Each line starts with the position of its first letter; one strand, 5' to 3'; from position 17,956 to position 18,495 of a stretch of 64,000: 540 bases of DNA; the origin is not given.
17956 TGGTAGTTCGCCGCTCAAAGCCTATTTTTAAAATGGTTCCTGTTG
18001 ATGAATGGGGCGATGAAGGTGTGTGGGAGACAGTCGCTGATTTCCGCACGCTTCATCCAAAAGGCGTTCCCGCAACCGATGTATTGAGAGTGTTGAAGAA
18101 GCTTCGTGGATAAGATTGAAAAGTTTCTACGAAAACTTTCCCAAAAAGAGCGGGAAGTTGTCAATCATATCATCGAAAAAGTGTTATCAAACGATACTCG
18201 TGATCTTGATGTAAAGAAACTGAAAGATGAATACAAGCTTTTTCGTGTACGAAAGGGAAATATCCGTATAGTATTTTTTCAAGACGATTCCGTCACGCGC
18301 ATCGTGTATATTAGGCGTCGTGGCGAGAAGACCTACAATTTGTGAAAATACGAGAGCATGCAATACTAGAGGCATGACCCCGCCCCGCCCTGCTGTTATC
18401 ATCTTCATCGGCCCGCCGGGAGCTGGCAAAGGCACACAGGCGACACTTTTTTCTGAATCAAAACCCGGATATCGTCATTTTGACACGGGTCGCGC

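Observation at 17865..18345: RelE-like toxin plus antitoxin pair between secY and adk inside the spc operon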

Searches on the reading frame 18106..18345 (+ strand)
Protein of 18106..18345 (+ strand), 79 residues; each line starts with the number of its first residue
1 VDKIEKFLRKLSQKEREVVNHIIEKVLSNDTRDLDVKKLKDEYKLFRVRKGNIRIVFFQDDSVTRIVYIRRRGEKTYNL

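Call 3: search_protein_families(library=pfam, proteins=[window:18106-18345:+], max_evalue=1)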
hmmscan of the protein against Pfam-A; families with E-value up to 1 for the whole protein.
window:18106-18345:+ (79 aa): 4 families
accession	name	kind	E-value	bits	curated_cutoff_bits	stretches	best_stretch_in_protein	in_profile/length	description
PF05973.20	Gp49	-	0.0078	16.7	23.9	1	6-62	1-61/90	Phage derived protein Gp49-like (DUF891)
PF07688.17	KaiA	-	0.023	15.3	22.2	1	5-69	15-75/122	KaiA C-terminal domain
PF17334.7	CsgA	-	0.09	14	25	1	5-38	38-71/83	Minor curli fiber component A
PF24355.1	DUF7514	-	0.12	12.6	27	1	10-69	13-68/160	Domain of unknown function (DUF7514)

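Call 4: search_protein_families(library=ncbifam, proteins=[window:18106-18345:+], max_evalue=1)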
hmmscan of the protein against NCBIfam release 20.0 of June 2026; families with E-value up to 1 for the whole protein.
window:18106-18345:+ (79 aa): 1 family
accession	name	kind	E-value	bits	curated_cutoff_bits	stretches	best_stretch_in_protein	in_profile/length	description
NF010034.0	PRK13509.1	equivalog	0.0064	15.9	244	1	5-57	8-61/251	HTH-type transcriptional regulator UlaR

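Call 6: find_homologous_proteins(query=window:18106-18345:+, max_evalue=0.01)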
Query window:18106-18345:+ (79 aa): 120 proteins with E <= 0.01 among 122 candidates.
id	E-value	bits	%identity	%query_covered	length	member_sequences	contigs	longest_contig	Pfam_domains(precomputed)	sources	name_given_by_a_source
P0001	1.3e-41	157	100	100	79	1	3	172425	-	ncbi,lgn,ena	ncbi:MAG: hypothetical protein AAB417_00955 [Patescibacteria group bacterium]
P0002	3.6e-24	102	68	100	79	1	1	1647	-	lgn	-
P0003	3.7e-24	102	69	97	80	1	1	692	-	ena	-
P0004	1.3e-23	100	66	100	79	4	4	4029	-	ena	-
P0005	5.9e-17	79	58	97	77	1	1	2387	-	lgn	-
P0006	7.3e-17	78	57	97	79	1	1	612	-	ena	-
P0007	1.7e-16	77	57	97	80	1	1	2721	-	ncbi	-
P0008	3.4e-15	73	52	97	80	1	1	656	-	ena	-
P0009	3.7e-15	73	56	97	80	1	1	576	-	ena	-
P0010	4.0e-15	73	56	97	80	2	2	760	-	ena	-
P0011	5.6e-15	72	53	97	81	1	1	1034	-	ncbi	-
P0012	6.9e-15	72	53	97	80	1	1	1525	-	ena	-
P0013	8.5e-15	72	51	100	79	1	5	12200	-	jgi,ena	-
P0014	8.6e-15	72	51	97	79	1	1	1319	-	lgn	-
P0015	1.4e-14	71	52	100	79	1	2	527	-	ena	-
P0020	2.9e-14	70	54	100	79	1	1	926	PF05016.22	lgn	-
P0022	4.5e-14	70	49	100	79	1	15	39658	-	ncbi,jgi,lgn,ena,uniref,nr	ncbi:hypothetical protein A2215_02235 [Candidatus Berkelbacteria bacterium RIFOXYA2_FULL_43_10]|unir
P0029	1.8e-13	68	53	97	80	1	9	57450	-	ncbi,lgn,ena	ncbi:MAG: type II toxin-antitoxin system RelE/ParE family toxin [Patescibacteria group bacterium]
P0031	3.0e-13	67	51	97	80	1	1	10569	PF05016.22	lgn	-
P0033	4.0e-13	67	52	97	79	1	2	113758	-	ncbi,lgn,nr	ncbi:MAG: type II toxin-antitoxin system RelE/ParE family toxin [Candidatus Sungbacteria bacterium]|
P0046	4.1e-12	63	54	97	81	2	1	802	PF05016.22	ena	-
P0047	7.0e-12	63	54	97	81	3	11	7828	PF05016.22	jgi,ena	-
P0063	2.9e-11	61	49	97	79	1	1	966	PF05016.22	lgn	-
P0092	5.3e-10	57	46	100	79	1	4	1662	PF05016.22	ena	-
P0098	1.3e-9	55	45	97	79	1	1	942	PF05016.22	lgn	-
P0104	2.3e-9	55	45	97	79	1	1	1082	PF05016.22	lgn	-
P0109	8.7e-9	53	49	97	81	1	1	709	PF05016.22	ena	-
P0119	1.3e-7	49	42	97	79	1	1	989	PF05016.22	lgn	-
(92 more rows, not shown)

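Call 11: search_solved_structures(query=A2, max_evalue=1, show_alignments=3)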
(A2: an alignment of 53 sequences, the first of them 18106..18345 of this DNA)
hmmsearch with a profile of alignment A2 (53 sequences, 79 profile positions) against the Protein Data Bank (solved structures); distinct sequences matched with E-value up to 1: 10.
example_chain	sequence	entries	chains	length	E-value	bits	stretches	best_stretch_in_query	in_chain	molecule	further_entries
3bpq_B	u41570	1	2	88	1.2e-06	31.4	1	6-73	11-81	Toxin RelE3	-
1wmi_A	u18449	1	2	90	0.00013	25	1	31-73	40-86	hypothetical protein PHS013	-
7vf3_B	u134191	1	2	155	0.067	16.2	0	4-35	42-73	Uteroglobin,PB1m7 peptide,Uteroglobin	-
24yw_T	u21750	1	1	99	0.12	15.4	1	13-52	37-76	Large ribosomal subunit protein uL23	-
3gab_A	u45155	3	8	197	0.13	15.3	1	14-67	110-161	DNA mismatch repair protein mutL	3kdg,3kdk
7vg7_B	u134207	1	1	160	0.16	15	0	4-32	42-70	Uteroglobin,PB1m6A9 peptide,Uteroglobin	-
9g12_A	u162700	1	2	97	0.17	15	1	43-76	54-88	Toxin RelE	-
3g5o_B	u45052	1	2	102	0.24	14.5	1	42-76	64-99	Uncharacterized protein Rv2866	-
9v1i_ln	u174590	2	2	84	0.31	14.1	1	10-52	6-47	60S ribosomal protein L38, putative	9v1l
1zmz_A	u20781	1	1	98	0.52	13.4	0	11-41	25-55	Centrin-2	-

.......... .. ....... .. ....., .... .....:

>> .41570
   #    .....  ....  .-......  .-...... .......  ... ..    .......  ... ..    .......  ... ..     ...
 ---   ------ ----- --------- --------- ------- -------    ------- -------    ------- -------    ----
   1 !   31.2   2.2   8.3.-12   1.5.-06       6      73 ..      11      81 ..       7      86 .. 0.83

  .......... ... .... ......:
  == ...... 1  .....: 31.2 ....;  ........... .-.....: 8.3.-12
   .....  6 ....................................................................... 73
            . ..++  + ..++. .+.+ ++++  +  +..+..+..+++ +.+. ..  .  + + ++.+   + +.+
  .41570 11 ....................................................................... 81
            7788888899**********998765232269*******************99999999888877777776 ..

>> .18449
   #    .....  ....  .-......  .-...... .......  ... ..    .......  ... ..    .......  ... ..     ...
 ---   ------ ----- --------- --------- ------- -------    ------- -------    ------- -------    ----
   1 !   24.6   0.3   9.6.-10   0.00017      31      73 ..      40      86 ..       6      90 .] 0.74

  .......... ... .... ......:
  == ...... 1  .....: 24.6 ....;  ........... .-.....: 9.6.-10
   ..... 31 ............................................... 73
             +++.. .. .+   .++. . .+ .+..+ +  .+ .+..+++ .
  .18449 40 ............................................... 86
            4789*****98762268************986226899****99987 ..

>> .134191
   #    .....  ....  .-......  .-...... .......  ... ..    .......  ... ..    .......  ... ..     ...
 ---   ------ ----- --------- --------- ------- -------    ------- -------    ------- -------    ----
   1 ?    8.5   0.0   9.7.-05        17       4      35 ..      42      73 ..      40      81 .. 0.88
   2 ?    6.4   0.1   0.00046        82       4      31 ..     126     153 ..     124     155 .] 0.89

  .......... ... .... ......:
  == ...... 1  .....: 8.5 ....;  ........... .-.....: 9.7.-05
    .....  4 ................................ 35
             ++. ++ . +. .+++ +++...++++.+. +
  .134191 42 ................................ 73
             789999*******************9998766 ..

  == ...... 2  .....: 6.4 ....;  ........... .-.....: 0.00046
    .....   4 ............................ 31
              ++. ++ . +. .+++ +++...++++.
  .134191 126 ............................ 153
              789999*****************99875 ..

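Call 12: search_protein_families(library=pfam, alignment_id=A2, max_evalue=0.01)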
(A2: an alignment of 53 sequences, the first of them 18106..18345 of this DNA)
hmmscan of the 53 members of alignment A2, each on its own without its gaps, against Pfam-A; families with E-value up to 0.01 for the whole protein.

A. member 1, window:18106-18345:+ (79 aa): 1 family
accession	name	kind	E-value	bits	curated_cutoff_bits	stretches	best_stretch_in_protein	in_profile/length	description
PF05973.20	Gp49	-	0.0078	16.7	23.9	0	6-62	1-61/90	Phage derived protein Gp49-like (DUF891)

B. families by the number of members that match (of 53 scanned): 4 families
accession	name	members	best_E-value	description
PF05016.21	ParE_toxin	32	3.4e-06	ParE toxin of type II toxin-antitoxin system, parDE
PF05973.20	Gp49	4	0.0013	Phage derived protein Gp49-like (DUF891)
PF22722.2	NA-iREase1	1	0.0013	NACHT-associated inactive Restriction Endonuclease 1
PF00682.25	HMGL-like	1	0.0054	HMGL-like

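Call 15: find_encoding_contigs(protein=P0004, flank=4000, max_places=4)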
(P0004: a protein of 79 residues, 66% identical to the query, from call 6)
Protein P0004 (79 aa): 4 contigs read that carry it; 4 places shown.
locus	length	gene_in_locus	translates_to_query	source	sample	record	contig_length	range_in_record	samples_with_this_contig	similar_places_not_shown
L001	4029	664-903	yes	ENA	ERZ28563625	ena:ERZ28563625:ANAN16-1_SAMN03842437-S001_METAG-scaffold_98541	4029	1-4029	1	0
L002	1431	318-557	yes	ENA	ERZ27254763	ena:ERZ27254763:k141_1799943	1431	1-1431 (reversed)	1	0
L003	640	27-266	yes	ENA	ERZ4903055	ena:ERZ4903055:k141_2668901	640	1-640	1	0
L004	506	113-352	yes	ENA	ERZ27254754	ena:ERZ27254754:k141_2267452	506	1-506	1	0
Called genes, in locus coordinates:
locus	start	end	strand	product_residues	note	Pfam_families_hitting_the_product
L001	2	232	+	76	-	?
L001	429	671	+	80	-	PF02604:PhdYeFM_antitox (weak)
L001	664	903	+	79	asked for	-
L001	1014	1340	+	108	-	-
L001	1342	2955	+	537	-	PF00801:PKD (faint)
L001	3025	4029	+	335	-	?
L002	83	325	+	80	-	PF02604:PhdYeFM_antitox (weak)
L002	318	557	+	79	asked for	-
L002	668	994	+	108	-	-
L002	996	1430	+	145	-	?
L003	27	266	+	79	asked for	-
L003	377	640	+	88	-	?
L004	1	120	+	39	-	?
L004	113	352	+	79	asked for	-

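Call 16: find_encoding_contigs(protein=P0002, flank=4000, max_places=4)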
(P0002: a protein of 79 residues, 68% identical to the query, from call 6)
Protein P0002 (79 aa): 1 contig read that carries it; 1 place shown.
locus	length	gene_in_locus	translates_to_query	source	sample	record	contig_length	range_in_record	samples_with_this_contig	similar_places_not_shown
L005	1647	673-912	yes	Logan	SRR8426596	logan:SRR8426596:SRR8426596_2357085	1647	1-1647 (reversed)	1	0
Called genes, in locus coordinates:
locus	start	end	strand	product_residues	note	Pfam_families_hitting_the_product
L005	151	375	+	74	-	-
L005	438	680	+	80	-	-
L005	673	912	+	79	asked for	-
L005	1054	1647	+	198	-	?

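Call 17: search_protein_families(library=pfam, proteins=[L005:1054-1647:+, L005:151-375:+, L001:2-232:+, L001:1014-1340:+, L001:3025-4029:+, L005:438-680:+], max_evalue=0.01)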
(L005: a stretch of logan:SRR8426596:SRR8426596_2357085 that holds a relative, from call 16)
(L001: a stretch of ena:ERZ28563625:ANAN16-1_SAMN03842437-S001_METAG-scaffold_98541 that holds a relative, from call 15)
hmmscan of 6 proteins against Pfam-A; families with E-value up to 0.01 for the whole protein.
L005:1054-1647:+ (198 aa): 0 families

L005:151-375:+ (74 aa): 0 families

L001:2-232:+ (76 aa): 0 families

L001:1014-1340:+ (108 aa): 0 families

L001:3025-4029:+ (335 aa): 1 family
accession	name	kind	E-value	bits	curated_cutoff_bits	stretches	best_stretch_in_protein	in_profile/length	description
PF01566.24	Nramp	-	2.5e-72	244.4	29.8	1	34-333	1-293/357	Natural resistance-associated macrophage protein-like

L005:438-680:+ (80 aa): 1 family
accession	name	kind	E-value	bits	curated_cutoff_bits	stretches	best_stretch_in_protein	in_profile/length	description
PF02604.26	PhdYeFM_antitox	-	4.5e-05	23.6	29.8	1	4-46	2-45/74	Antitoxin Phd_YefM, type II toxin-antitoxin system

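Call 18: predict_structure(alignment_id=A2)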
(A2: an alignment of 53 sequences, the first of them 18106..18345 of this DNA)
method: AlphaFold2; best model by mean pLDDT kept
length: 79 residues; sequences in the alignment: 53
mean_pLDDT: 85.2   pTM: 0.72
mean pLDDT of the five models: 85.2, 85.2, 85.1, 83.8, 83.1
residues with pLDDT >= 90: 39; 70-90: 32; 50-70: 5; < 50: 3
segments of 3 or more residues with pLDDT < 50: 77-79
pLDDT, mean of each block of 10 residues (from residue 1): 82 92 91 89 85 90 88 61
secondary structure, 60 per line:
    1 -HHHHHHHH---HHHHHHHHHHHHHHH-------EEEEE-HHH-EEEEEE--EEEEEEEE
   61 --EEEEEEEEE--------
elements in order: H2-9 H13-27 E35-39 E45-50 E53-60 E63-71

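Call 21: fold_search(model_id=the predicted structure, library=pdb)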
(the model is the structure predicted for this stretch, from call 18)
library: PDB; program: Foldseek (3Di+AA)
matches with E <= 10: 443; with E <= 0.001: 0
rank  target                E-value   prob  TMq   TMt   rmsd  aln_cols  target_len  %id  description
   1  3bpq_B                1.7e-03  1.00  0.76  0.71   2.1        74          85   23  Crystal Structure of RelB-RelE antitoxin-toxin complex from Methanococcus jannaschii (released 2008-12-23)
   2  9g12_B                4.5e-03  1.00  0.64  0.61   3.1        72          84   26  Mycobacterium tuberculosis RelBE1 toxin-antitoxin system; rv1247c (relB1 antitoxin), rv1246c (relE1 toxin) (released 2025-12-17)
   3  3bpq_D                1.3e-02  1.00  0.73  0.68   2.8        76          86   24  Crystal Structure of RelB-RelE antitoxin-toxin complex from Methanococcus jannaschii (released 2008-12-23)
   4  9g12_A                1.4e-02  1.00  0.68  0.64   2.9        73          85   26  Mycobacterium tuberculosis RelBE1 toxin-antitoxin system; rv1247c (relB1 antitoxin), rv1246c (relE1 toxin) (released 2025-12-17)
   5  3g5o_B                4.0e-02  1.00  0.66  0.64   3.0        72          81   21  The crystal structure of the toxin-antitoxin complex RelBE2 (Rv2865-2866) from Mycobacterium tuberculosis (released 2009-04-14)
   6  3g5o_C                4.0e-02  1.00  0.67  0.62   3.4        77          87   19  The crystal structure of the toxin-antitoxin complex RelBE2 (Rv2865-2866) from Mycobacterium tuberculosis (released 2009-04-14)
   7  2khe_MODEL_1_A        5.9e-02  0.98  0.59  0.54   4.0        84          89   15  Solution Structure of the Bacterial Toxin Rele from Thermus Thermophilus HB8 (released 2010-03-31)
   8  6af3_E                9.7e-02  0.97  0.58  0.42   4.3        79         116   22  Toxin-Antitoxin module from Streptococcus pneumoniae (released 2019-08-14)
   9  7awk                  1.3e-01  1.00  0.72  0.50   3.1        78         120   14  Crystal structure of the HigB1 toxin mutant K95A from Mycobacterium tuberculosis (Rv1955) (released 2021-11-24)
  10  4lsy_A                1.3e-01  0.99  0.58  0.53   2.8        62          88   18  Crystal structure of copper-bound L66S mutant toxin from Helicobacter pylori (released 2014-02-05)
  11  6af4_G                1.3e-01  0.93  0.56  0.42   4.2        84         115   14  Toxin-Antitoxin module from Streptococcus pneumoniae (released 2019-08-14)
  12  6af4_A                1.4e-01  0.97  0.64  0.45   4.0        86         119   20  Toxin-Antitoxin module from Streptococcus pneumoniae (released 2019-08-14)
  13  4ltt                  1.8e-01  0.98  0.55  0.49   3.2        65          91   18  Crystal structure of native apo toxin from Helicobacter pylori (released 2014-02-05)
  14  6af4_C                1.8e-01  0.96  0.64  0.45   4.1        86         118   20  Toxin-Antitoxin module from Streptococcus pneumoniae (released 2019-08-14)
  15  1z8m_MODEL_1_A        2.3e-01  0.77  0.49  0.45   4.4        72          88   12  Solution structure of the conserved hypothtical protein HP0894 from Helicobacter pylori (released 2005-11-01)
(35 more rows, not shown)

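Call 34: find_encoding_contigs(protein=window:18106-18345:+, flank=3000, max_places=5)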
Protein window:18106-18345:+ (79 aa): 7 contigs read that carry it; 1 place shown.
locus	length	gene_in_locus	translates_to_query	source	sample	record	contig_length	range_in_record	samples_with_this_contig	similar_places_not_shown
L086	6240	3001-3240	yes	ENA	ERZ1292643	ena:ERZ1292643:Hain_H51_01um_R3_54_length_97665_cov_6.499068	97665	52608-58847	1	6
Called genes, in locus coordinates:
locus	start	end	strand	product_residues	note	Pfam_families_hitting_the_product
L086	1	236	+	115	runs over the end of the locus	PF00861:Ribosomal_L18p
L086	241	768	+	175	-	PF00333:Ribosomal_S5, PF03719:Ribosomal_S5_C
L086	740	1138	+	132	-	-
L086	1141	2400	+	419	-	PF00344:SecY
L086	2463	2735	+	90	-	-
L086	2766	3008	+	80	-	PF02604:PhdYeFM_antitox (weak)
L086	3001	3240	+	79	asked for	-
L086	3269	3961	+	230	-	PF00406:ADK, PF13207:AAA_17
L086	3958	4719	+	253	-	PF00557:Peptidase_M24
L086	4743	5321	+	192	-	-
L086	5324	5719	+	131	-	PF03652:RuvX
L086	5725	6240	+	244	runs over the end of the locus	PF00535:Glycos_transf_2, PF13641:Glyco_tranf_2_3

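Call 66: search_protein_families(library=padloc, proteins=[window:18106-18345:+], max_evalue=0.01)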
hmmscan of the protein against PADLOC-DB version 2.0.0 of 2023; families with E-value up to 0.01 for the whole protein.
window:18106-18345:+ (79 aa): 1 family
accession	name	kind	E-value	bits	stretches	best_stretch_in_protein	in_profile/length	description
PDLC01699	Cas12f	-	0.0022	15.3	1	2-52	17-67/399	CAS-V-F; effector__SPE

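Call 71: search_protein_representatives(alignment_id=A2)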
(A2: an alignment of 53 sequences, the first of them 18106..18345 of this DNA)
Query: 53 sequences, 79 profile positions. Proteins with E-value up to 0.001 (for the whole library): 3860; up to 1e-10: 831; up to 1e-30: 0. The best 150 are listed.
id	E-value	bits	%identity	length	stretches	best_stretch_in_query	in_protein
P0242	3.2e-29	116.7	-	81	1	1-79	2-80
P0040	1.6e-28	114.4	-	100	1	1-79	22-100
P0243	6.0e-28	112.6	-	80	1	1-78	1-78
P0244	3.0e-27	110.3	-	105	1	1-78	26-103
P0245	3.2e-27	110.2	-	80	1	1-78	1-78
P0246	3.9e-27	110.0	-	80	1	1-78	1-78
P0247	6.3e-27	109.3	-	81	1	1-78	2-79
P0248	8.1e-27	109.0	-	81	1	1-78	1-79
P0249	1.6e-26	108.0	-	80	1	1-79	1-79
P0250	1.8e-26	107.9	-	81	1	1-78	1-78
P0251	2.1e-26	107.6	-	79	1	1-78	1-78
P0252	2.2e-26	107.6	-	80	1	1-78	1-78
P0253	3.0e-26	107.1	-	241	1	1-78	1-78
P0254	4.2e-26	106.7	-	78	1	1-78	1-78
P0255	5.3e-26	106.3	-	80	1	1-78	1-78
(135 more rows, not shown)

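Call 73: find_encoding_contigs(protein=P0033, flank=3000, max_places=2)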
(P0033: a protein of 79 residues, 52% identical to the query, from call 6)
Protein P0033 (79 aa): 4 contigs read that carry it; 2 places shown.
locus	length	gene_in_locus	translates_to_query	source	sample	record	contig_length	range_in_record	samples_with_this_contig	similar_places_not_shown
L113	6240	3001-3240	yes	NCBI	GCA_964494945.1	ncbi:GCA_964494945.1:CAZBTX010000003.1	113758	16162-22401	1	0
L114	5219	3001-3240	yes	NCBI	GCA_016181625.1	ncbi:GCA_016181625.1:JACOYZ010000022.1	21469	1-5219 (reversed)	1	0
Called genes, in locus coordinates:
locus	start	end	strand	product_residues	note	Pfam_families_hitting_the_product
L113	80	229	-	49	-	-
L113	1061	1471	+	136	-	-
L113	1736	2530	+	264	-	PF01261:AP_endonuc_2 (weak)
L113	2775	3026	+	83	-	PF02604:PhdYeFM_antitox (weak)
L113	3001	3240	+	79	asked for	-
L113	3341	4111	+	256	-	PF00300:His_Phos_1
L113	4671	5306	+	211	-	PF01591:6PF2K (faint), PF13207:AAA_17 (weak), PF13238:AAA_18, PF13671:AAA_33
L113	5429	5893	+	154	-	-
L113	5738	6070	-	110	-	-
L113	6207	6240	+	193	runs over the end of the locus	-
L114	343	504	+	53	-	PF00471:Ribosomal_L33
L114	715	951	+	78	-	PF01541:GIY-YIG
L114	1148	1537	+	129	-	-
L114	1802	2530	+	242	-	-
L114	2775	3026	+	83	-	PF02604:PhdYeFM_antitox (weak)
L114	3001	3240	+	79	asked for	-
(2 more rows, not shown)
